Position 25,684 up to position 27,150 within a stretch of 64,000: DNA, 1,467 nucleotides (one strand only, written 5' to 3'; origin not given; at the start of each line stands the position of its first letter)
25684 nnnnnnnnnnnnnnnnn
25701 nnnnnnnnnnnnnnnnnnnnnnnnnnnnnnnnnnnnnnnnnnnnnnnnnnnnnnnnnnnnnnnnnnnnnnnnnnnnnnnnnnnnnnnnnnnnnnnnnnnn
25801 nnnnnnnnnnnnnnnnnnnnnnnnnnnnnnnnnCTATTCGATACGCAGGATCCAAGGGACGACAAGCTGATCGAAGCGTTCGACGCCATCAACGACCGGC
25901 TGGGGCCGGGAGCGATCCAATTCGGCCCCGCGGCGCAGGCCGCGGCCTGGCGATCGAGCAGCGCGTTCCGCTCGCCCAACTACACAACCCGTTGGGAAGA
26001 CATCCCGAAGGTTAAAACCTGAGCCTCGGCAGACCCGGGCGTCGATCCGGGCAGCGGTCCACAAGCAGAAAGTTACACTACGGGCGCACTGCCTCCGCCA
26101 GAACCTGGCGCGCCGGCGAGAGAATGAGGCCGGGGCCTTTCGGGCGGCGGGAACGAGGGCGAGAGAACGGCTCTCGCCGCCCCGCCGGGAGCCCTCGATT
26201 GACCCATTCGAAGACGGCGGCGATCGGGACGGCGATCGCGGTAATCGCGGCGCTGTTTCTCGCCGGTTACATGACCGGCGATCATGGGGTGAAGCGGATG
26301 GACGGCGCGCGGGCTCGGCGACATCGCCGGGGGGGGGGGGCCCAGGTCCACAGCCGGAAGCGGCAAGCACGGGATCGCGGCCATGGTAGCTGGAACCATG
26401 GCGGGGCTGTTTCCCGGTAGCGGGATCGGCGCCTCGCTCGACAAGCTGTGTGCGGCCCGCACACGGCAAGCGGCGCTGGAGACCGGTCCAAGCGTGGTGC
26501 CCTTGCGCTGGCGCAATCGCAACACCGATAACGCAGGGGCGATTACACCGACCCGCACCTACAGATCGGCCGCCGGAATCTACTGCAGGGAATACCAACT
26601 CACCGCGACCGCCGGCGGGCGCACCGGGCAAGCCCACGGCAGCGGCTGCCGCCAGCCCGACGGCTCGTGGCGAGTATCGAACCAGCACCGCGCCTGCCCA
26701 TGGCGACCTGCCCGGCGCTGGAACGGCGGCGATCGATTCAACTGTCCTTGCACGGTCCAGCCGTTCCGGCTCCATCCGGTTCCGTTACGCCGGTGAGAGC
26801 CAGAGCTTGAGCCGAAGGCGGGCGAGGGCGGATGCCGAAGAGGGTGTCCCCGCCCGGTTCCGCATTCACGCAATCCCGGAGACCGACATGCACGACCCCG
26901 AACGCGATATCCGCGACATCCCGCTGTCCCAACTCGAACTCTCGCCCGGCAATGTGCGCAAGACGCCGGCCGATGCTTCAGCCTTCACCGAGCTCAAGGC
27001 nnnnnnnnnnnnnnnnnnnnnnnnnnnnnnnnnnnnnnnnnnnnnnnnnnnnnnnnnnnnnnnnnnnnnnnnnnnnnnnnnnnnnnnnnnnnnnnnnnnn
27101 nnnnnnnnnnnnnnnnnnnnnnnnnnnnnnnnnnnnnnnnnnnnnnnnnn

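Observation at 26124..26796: G12 homopolymeric tract splitting a putative glycine-zipper / surface-antigen-like membrane protein gene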

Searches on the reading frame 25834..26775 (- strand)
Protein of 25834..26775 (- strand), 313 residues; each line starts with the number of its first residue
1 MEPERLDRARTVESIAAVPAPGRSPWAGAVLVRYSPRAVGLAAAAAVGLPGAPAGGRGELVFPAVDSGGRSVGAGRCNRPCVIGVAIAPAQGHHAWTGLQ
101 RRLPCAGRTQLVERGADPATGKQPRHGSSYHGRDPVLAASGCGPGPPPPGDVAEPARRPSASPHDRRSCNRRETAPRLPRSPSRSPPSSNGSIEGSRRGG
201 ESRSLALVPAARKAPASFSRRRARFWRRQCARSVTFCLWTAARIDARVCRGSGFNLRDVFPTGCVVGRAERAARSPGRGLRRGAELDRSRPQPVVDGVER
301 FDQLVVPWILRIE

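Call 37: search_protein_families(library=pfam, proteins=[window:25834-26775:-], max_evalue=0.1)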
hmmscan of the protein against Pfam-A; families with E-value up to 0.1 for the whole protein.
window:25834-26775:- (313 aa): 0 families
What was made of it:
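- Closest known: RT0821/Lpp0805-family surface proteins. Different: No Pfam zipper model is reached, even for the clade consensus (call 37).
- Tried and rejected: A gene on the opposite strand: the 313-aa antisense ORF 25834-26775 has no Pfam hit (call 37).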

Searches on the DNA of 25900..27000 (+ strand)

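Call 6: search_dna_similar(query=window:25900-27000:+, collection=plasmids, mode=distant, max_rows=30)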
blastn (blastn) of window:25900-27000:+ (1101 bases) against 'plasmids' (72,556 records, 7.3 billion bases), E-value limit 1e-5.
Records with a match: 5; places in all: 5; records where one place covers at least 80% of the query: 0.
Best place of each record, by identity: 80-90% 4; 60-80% 1.
By first word of the organism name: Azospirillum 5.
By predicted mobility (MOB-suite, as given by PLSDB): non-mobilizable 4; mobilizable 1.
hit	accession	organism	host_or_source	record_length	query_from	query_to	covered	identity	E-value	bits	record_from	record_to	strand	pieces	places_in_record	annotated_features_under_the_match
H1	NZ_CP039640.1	Azospirillum sp. TSH100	soil,soil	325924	681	771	8%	76.9%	7e-9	71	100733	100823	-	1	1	RT0821/Lpp0805 family surface protein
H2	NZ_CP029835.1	Azospirillum ramasamyi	single cell,Cow dung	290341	711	771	6%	82.0%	4e-6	62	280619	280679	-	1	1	RT0821/Lpp0805 family surface protein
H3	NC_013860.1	Azospirillum sp. B510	-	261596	711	771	6%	82.0%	4e-6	62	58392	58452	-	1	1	RT0821/Lpp0805 family surface protein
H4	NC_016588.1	Azospirillum lipoferum 4B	-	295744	711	771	6%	82.0%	4e-6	62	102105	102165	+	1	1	RT0821/Lpp0805 family surface protein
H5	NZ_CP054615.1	Azospirillum oryzae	cell culture,soil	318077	714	771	5%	84.5%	3e-7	65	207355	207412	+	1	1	RT0821/Lpp0805 family surface protein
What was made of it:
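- Tried and rejected: Plasmids: a distant DNA search gave only 58-91-nt matches to Azospirillum RT0821/Lpp0805 genes (call 6).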

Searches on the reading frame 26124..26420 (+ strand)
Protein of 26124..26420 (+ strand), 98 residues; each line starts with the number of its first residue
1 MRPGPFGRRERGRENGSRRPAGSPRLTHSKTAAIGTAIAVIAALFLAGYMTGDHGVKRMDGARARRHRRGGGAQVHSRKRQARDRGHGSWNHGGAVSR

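Call 4: search_protein_families(library=pfam, proteins=[window:26124-26417:+], max_evalue=1)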
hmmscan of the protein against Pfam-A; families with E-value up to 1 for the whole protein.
seq(98 aa): 0 families

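Call 27: find_encoding_contigs(protein=window:26124-26420:+, flank=3000, max_places=6)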
Protein window:26124-26420:+ (98 aa): no gene with exactly this product is on record in the collection.

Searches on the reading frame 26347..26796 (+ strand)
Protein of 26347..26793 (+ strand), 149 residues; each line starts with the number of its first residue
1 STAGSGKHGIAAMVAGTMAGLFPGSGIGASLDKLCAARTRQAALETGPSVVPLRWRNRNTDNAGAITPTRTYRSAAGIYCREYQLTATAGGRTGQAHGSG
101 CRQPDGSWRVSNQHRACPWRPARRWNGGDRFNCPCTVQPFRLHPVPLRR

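Call 4: search_protein_families(library=pfam, proteins=[window:26383-26793:+], max_evalue=1)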
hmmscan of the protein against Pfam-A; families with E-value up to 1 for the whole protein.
seq(137 aa): 1 family
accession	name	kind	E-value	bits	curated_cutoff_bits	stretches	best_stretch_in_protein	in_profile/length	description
PF16998.10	17kDa_Anti_2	-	1.4e-07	31.8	26.6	1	34-100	49-112/116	17 kDa outer membrane surface antigen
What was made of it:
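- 26293..26796 (+): Downstream (+1) reading frame, which is the ancestral frame. It contains the remnant zipper (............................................) and the 17-kDa-antigen domain with both conserved Cys (YCREY at 26581-26595, GCRQ at 26644-26655). A 42-aa tail follows WRVSN. Pfam PF16998 covers residues 34-100 of the 137-aa ORF, i.e. 26482-26682 (call 4).
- Closest known: RT0821/Lpp0805-family surface proteins. Same: The downstream frame matches PF16998 above the gathering score (call 4).
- Checked: The downstream product matches PF16998 17kDa_Anti_2 above its gathering score (31.8 bits against 26.6, E 1.4e-7, call 4).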

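Call 11: find_encoding_contigs(protein=window:26383-26796:+, flank=3000, max_places=6)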
Protein window:26383-26796:+ (137 aa): no gene with exactly this product is on record in the collection.
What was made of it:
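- On SSR-mediated phase-variable (contingency) gene: The window's own ORF products are not on record in the contig index (calls 11, 27).
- Tried and rejected: Window's own contig: exact look-ups of both window ORF products (137 aa and 98 aa) in the contig index found nothing (calls 11, 27).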

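Call 13: find_related_loci(query=window:26347-26793:+, collection=genome_contigs, flank=3000)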
Query seq(149 aa) (149 aa) in genome_contigs; peptide patterns used: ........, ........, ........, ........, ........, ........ (x = any residue, [..] = any of these).
195 stretches matched a pattern; 15 encode a relative of the query (tblastn E <= 1e-3); 15 distinct loci.
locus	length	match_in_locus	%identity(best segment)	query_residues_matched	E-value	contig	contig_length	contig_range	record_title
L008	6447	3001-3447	85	1-149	1e-79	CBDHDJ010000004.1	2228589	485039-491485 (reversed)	MAG: Alphaproteobacteria bacterium isolate 9f10fd04-5cad-458c-8f3d-6065ca0d4641 genome assembly, contig: contig_4, whole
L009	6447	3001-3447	84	1-149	7e-79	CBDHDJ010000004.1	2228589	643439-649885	MAG: Alphaproteobacteria bacterium isolate 9f10fd04-5cad-458c-8f3d-6065ca0d4641 genome assembly, contig: contig_4, whole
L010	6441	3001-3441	81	2-148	3e-74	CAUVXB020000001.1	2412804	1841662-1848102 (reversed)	MAG: Alphaproteobacteria bacterium isolate 8c258d8c-a111-4014-ac25-dd31ebeb1c18 genome assembly, contig: contig_1, whole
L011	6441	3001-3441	86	3-149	4e-70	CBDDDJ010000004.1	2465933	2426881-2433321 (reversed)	MAG: Alphaproteobacteria bacterium isolate 99a9255a-ae84-4480-a3c5-ef76749d4b3c genome assembly, contig: contig_4, whole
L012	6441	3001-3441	77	1-149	3e-65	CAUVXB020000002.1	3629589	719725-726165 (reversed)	MAG: Alphaproteobacteria bacterium isolate 8c258d8c-a111-4014-ac25-dd31ebeb1c18 genome assembly, contig: contig_2, whole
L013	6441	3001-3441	77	1-149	1e-64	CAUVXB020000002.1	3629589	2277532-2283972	MAG: Alphaproteobacteria bacterium isolate 8c258d8c-a111-4014-ac25-dd31ebeb1c18 genome assembly, contig: contig_2, whole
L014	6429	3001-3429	76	10-149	2e-56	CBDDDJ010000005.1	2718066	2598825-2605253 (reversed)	MAG: Alphaproteobacteria bacterium isolate 99a9255a-ae84-4480-a3c5-ef76749d4b3c genome assembly, contig: contig_5, whole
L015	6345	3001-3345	79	1-112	3e-50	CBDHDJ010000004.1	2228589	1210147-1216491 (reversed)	MAG: Alphaproteobacteria bacterium isolate 9f10fd04-5cad-458c-8f3d-6065ca0d4641 genome assembly, contig: contig_4, whole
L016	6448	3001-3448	87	1-149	1e-58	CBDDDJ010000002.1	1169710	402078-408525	MAG: Alphaproteobacteria bacterium isolate 99a9255a-ae84-4480-a3c5-ef76749d4b3c genome assembly, contig: contig_2, whole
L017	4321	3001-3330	43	4-110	8e-23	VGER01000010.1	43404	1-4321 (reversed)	MAG: Alphaproteobacteria bacterium isolate K_Offshore_80m_m2_162 K_Offshore_80m_m2_162_Ga0194132_10001726, whole genome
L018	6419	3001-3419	86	2-149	8e-55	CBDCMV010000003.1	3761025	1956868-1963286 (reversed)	MAG: Alphaproteobacteria bacterium isolate d4acb477-92b7-4a05-a838-3873ed8152b3 genome assembly, contig: contig_3, whole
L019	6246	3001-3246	48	30-111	3e-21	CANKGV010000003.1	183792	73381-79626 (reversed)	MAG: Alphaproteobacteria bacterium isolate RH-27jun17-405 genome assembly, contig: RH-27jun17-C144, whole genome shotgun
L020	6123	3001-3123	88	109-149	6e-20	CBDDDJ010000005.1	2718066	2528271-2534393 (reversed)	MAG: Alphaproteobacteria bacterium isolate 99a9255a-ae84-4480-a3c5-ef76749d4b3c genome assembly, contig: contig_5, whole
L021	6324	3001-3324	38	1-109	8e-20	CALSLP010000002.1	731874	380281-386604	MAG: uncultured Alphaproteobacteria bacterium isolate A_MB73 genome assembly, contig: contig_11201_A_MB73, whole genome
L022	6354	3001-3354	40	1-121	5e-17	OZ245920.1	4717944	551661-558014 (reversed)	MAG: Pacificispira sp. isolate 43e0e648-b908-4bb6-a9bc-4fcf75b264f0 genome assembly, chromosome: 1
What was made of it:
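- Closest known: RT0821/Lpp0805-family surface proteins. Different: The gene is carried between umuDC and parB on a mobile island, in 3-4 copies per genome (call 13).
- Closest known: Homopolymer-disrupted genes in genomes undergoing decay. Different: The genome is GC-rich and large (contigs of 2-4 Mb, call 13).
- There are 3-4 copies per MAG genome (call 13).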
